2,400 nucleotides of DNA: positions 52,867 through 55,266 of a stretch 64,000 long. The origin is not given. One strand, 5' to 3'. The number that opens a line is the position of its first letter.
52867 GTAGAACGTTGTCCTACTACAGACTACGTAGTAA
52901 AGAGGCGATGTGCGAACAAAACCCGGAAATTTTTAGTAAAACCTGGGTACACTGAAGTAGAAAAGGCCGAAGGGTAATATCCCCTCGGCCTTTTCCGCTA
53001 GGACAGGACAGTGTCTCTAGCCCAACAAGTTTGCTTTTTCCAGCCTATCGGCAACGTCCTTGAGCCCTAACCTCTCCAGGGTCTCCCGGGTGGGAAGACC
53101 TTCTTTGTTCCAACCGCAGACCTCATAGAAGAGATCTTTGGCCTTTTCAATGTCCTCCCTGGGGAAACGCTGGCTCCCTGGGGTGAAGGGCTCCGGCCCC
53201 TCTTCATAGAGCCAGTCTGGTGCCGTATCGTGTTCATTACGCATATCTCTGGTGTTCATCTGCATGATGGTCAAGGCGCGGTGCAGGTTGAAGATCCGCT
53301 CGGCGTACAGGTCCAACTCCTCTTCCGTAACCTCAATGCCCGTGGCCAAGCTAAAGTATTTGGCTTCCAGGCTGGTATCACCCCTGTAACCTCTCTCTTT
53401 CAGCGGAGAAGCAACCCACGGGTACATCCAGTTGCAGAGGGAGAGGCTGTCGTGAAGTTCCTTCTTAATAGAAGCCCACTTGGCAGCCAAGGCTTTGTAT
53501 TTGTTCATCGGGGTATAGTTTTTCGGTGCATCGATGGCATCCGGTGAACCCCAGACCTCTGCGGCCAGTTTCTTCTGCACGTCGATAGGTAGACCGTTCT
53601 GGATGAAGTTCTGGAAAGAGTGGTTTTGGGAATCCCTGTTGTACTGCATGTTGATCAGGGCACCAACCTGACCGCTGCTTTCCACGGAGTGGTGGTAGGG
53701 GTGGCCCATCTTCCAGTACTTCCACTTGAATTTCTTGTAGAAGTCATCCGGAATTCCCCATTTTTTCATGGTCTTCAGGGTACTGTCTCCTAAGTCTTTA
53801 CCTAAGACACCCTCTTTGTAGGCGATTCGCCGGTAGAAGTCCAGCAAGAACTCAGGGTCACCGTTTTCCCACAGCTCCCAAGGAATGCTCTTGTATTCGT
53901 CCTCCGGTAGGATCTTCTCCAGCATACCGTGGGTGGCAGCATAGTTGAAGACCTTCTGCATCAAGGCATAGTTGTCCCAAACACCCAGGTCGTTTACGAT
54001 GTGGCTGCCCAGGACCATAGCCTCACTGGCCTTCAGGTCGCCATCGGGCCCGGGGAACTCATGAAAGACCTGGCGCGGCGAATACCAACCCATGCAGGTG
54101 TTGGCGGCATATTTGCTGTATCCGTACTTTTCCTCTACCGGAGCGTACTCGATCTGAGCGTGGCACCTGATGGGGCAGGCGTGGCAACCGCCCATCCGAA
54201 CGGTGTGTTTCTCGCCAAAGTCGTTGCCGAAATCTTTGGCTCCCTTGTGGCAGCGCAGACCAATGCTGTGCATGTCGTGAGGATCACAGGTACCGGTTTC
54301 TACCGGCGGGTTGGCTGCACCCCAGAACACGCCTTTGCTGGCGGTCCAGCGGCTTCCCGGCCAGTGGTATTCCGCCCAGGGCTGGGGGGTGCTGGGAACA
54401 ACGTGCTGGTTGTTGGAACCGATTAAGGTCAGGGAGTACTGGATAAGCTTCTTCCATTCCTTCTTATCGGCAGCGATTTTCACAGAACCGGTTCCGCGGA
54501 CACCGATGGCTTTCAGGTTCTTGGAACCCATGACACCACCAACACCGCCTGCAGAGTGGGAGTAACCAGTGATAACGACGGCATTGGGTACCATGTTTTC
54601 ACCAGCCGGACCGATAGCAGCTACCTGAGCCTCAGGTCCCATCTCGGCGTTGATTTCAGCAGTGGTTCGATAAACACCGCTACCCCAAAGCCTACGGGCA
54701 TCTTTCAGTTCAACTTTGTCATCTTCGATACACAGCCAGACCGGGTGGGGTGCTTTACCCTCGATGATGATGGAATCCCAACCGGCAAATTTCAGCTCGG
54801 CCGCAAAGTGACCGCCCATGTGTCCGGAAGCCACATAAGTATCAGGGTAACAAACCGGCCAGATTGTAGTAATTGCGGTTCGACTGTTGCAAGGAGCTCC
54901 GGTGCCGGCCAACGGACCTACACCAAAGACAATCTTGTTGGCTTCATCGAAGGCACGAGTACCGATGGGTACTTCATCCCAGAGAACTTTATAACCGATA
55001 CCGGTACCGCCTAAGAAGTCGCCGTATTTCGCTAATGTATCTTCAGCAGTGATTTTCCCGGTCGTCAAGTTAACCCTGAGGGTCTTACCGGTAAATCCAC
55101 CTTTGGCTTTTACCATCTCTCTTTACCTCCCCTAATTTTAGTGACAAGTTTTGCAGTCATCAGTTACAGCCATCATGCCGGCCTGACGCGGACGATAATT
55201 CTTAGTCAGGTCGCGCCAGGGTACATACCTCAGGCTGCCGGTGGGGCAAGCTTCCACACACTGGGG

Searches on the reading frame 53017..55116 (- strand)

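Call 71: search_protein_families(library=pfam, proteins=[window:53017-55116:-], max_evalue=0.0001)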
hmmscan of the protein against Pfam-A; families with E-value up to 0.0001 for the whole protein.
window:53017-55116:- (699 aa): 2 families
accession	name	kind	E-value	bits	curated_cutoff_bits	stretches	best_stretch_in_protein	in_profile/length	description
PF02730.20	AFOR_N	-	1.9e-64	217.5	29.8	1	10-209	1-199/199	Aldehyde ferredoxin oxidoreductase, N-terminal domain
PF01314.23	AFOR_C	-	8.8e-48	163.8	27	1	235-685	5-385/385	Aldehyde ferredoxin oxidoreductase, domains 2 & 3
